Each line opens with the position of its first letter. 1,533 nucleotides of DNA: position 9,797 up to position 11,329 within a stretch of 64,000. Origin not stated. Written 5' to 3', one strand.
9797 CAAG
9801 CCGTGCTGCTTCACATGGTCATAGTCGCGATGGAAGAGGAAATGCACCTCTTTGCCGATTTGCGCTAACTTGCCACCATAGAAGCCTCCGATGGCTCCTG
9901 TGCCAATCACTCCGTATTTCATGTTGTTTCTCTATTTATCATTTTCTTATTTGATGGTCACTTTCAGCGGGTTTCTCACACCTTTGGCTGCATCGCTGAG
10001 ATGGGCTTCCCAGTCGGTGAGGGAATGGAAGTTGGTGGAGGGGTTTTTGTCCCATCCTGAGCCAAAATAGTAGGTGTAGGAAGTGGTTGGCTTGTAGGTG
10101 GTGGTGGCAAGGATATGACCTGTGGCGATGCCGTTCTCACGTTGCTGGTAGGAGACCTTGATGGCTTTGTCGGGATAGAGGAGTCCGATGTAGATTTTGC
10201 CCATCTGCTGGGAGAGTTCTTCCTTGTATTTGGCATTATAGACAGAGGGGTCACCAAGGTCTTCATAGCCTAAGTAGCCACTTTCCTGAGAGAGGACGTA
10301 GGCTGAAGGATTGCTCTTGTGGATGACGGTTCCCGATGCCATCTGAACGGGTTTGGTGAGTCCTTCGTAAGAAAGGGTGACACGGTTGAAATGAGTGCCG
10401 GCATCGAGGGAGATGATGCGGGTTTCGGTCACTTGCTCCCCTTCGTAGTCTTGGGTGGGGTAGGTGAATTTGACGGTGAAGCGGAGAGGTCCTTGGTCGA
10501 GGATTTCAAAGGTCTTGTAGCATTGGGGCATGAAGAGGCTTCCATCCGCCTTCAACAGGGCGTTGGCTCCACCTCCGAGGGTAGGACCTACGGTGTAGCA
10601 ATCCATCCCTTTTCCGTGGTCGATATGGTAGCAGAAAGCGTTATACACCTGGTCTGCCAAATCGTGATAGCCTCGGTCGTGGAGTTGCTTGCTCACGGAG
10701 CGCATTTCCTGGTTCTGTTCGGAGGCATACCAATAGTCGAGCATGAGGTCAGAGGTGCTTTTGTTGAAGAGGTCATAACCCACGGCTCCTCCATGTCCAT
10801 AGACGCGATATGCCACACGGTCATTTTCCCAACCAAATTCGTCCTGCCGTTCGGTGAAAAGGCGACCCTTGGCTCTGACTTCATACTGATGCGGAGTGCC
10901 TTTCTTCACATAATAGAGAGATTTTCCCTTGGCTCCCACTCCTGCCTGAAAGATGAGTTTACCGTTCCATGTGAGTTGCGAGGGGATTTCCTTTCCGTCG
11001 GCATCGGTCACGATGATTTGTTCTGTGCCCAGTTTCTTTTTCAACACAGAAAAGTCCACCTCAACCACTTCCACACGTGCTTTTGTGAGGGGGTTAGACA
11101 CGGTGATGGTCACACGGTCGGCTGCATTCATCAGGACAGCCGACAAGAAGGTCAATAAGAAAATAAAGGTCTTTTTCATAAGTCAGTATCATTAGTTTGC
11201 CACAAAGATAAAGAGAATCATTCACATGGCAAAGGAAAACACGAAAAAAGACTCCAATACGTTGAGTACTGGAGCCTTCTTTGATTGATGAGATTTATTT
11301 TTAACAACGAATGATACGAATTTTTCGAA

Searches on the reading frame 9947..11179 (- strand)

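Call 75: search_protein_families(library=pfam, proteins=[window:9947-11179:-], max_evalue=0.0001)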
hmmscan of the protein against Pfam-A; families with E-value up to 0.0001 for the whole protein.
window:9947-11179:- (410 aa): 1 family
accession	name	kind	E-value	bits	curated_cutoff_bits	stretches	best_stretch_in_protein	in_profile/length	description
PF16153.10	DUF4861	-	3.6e-86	289.9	22.3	1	27-407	1-380/380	Domain of unknown function (DUF4861)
